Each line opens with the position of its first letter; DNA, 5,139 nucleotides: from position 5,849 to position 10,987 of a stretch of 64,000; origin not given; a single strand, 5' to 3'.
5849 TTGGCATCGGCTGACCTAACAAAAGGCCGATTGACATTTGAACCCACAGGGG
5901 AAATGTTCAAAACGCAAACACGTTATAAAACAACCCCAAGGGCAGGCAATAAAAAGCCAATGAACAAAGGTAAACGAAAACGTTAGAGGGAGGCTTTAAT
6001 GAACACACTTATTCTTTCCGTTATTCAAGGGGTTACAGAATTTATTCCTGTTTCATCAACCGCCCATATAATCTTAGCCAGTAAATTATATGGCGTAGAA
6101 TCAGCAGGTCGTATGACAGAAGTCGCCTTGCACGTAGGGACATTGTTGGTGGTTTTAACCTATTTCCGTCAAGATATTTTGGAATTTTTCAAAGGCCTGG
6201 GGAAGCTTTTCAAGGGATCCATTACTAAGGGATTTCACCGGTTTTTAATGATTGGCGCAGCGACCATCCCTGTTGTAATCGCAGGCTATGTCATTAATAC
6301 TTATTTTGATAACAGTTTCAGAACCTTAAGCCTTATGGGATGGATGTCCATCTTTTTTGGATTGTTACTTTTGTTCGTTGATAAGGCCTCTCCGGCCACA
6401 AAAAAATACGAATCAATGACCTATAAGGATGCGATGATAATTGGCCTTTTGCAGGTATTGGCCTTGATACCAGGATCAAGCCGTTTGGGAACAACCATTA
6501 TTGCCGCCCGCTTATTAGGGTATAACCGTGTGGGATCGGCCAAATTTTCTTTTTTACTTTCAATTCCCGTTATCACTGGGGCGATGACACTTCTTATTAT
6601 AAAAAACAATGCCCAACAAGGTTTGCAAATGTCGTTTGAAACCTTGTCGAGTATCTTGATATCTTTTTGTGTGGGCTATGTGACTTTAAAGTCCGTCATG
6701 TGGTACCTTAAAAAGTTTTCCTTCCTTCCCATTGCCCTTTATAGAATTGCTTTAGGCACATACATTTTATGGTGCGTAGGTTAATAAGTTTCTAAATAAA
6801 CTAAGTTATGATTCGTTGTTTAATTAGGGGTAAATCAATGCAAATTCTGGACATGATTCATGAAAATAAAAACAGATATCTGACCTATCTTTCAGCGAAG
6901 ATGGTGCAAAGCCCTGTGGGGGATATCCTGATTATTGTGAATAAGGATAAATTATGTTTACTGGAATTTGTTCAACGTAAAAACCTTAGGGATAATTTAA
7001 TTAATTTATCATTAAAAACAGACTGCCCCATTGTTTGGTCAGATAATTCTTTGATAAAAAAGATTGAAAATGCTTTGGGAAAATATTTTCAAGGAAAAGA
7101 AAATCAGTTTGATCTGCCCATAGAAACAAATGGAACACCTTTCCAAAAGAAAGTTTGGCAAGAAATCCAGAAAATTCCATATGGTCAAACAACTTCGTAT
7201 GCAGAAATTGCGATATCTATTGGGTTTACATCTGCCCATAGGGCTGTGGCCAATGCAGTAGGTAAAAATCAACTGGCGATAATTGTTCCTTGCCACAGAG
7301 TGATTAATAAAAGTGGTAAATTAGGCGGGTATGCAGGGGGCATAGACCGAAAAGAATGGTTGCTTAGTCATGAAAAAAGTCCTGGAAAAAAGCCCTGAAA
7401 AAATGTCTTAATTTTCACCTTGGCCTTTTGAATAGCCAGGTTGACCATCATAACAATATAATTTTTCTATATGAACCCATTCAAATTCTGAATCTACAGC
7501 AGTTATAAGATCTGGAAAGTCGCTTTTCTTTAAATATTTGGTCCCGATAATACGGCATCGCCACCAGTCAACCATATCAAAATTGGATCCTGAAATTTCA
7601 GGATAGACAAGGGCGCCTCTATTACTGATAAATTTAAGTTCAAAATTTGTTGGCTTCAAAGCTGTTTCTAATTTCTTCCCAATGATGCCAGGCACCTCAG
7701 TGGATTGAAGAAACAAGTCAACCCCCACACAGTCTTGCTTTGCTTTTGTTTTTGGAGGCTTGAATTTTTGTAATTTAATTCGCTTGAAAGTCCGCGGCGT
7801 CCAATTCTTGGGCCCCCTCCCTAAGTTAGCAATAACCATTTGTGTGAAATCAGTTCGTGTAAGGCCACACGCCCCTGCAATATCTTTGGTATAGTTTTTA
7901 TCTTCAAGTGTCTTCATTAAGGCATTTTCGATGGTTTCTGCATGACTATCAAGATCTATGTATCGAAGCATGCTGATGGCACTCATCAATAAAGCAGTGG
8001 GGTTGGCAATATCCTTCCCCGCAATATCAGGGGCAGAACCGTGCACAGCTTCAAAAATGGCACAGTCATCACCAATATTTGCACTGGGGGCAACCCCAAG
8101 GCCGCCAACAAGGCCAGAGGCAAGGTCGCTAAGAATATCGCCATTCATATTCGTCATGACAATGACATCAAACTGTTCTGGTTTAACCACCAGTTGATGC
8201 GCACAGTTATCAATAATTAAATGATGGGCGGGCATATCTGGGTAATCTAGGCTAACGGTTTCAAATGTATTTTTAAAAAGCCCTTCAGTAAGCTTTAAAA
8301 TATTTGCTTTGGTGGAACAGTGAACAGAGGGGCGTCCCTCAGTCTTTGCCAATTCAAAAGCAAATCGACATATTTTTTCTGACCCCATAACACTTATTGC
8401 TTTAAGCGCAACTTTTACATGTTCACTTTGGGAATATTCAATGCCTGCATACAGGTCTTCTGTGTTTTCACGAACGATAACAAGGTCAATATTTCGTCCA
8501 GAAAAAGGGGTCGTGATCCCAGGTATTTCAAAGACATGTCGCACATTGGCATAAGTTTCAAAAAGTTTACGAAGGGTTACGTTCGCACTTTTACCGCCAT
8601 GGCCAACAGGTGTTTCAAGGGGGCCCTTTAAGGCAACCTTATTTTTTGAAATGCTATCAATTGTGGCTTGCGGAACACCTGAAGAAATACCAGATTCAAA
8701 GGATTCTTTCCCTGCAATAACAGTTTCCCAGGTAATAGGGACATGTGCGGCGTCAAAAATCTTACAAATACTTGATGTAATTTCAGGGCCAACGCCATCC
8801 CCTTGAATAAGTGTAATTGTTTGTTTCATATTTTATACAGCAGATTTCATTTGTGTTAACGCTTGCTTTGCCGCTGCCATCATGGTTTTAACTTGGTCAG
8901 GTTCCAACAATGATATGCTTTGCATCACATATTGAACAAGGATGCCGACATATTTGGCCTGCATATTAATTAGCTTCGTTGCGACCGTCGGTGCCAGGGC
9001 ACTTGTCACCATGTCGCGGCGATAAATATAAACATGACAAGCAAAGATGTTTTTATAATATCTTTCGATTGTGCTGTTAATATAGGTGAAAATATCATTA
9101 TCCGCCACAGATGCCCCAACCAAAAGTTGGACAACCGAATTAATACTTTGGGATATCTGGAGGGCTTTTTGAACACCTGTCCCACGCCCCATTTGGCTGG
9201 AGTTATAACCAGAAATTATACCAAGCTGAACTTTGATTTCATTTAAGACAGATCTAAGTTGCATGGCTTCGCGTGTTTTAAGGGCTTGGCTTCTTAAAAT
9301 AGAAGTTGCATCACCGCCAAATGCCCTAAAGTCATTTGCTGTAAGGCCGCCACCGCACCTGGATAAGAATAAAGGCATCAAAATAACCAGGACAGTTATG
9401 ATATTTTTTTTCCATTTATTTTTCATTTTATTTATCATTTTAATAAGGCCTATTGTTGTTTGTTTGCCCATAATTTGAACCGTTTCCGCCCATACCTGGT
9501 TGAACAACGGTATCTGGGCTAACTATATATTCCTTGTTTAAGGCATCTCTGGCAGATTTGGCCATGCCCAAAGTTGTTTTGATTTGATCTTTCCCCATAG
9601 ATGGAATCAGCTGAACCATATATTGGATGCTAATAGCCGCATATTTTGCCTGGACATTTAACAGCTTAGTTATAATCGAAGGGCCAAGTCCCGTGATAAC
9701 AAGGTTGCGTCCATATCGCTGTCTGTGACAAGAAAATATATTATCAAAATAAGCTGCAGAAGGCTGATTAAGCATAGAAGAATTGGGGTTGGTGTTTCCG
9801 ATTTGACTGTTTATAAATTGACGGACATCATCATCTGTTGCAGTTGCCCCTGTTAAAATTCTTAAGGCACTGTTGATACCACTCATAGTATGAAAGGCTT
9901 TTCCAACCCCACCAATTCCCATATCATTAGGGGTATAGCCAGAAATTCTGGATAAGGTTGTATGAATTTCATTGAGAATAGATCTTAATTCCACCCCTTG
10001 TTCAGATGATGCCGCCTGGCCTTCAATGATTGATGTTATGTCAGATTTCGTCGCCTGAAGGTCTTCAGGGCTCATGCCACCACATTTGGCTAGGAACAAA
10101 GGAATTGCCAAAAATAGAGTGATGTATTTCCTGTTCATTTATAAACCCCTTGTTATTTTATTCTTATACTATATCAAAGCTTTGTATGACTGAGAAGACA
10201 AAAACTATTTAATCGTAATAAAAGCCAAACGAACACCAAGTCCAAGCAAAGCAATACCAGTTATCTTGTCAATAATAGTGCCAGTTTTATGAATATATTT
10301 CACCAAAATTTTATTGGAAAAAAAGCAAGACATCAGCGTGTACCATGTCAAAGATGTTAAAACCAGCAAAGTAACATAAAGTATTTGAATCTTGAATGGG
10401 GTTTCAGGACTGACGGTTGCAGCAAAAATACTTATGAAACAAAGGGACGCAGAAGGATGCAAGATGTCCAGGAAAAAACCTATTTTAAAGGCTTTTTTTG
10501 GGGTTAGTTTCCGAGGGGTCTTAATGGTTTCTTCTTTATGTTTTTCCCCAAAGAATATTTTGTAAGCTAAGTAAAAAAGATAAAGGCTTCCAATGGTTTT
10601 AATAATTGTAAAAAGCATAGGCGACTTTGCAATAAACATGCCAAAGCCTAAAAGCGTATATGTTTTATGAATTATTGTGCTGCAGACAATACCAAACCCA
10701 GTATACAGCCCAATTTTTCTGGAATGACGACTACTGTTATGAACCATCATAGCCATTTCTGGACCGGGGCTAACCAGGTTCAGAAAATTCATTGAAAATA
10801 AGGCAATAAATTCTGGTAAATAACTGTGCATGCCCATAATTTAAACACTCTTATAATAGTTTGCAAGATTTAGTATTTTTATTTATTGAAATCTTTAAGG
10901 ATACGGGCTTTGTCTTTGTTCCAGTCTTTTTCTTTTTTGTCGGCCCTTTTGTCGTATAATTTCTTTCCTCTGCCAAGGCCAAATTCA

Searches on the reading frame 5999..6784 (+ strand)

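Call 50: search_protein_families(library=pfam, proteins=[window:5999-6784:+], max_evalue=0.00001)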
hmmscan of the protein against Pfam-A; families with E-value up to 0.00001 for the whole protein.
window:5999-6784:+ (261 aa): 1 family
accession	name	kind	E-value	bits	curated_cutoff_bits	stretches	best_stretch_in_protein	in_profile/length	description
PF02673.24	BacA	-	1.1e-67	228.9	33.4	1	4-254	2-256/257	Bacitracin resistance protein BacA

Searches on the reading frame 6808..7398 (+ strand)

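Call 50: search_protein_families(library=pfam, proteins=[window:6808-7398:+], max_evalue=0.00001)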
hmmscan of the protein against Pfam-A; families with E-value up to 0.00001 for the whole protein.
window:6808-7398:+ (196 aa): 2 families
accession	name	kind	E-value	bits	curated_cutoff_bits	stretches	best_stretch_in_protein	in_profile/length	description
PF01035.26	DNA_binding_1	-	9.4e-35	118.8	27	1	111-190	1-80/81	6-O-methylguanine DNA methyltransferase, DNA binding domain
PF02870.21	Methyltransf_1N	-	9.4e-08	32.9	21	1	33-106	6-70/71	6-O-methylguanine DNA methyltransferase, ribonuclease-like domain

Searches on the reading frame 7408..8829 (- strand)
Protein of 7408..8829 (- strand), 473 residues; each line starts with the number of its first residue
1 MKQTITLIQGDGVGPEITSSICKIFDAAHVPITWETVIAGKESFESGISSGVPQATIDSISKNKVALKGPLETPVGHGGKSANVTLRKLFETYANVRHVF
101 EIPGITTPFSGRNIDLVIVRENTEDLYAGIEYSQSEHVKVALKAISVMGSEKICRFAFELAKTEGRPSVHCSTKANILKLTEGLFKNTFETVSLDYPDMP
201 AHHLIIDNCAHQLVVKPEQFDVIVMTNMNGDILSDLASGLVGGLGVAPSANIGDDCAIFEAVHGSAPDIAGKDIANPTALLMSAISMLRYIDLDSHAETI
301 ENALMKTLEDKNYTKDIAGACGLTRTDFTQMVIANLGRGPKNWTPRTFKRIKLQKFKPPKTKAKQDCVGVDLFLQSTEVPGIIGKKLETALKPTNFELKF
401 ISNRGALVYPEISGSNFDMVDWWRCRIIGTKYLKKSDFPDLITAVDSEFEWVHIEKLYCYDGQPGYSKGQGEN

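Call 50: search_protein_families(library=pfam, proteins=[window:7408-8829:-], max_evalue=0.00001)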
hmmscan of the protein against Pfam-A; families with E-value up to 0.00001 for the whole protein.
window:7408-8829:- (473 aa): 2 families
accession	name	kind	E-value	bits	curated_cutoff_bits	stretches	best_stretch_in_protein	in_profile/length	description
PF00180.25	Iso_dh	-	5.6e-102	342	27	1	4-329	1-345/348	Isocitrate/isopropylmalate dehydrogenase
PF18324.6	Isocitrate_DH_C_bact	-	7.7e-23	81.1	25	1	366-472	2-110/110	Bacterial isocitrate dehydrogenase, C-terminal domain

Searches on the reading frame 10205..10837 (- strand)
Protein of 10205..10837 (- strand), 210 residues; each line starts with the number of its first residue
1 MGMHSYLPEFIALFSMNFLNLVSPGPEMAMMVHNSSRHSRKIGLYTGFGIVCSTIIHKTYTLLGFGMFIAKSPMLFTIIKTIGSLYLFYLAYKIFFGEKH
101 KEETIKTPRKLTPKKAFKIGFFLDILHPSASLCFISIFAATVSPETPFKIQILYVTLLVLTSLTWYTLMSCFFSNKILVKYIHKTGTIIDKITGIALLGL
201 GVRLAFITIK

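Call 50: search_protein_families(library=pfam, proteins=[window:10205-10837:-], max_evalue=0.00001)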
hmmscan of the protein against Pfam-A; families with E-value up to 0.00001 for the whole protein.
window:10205-10837:- (210 aa): 1 family
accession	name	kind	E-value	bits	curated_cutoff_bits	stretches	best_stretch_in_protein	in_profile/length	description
PF01810.24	LysE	-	7e-29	101.1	25.6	1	21-205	4-190/193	LysE type translocator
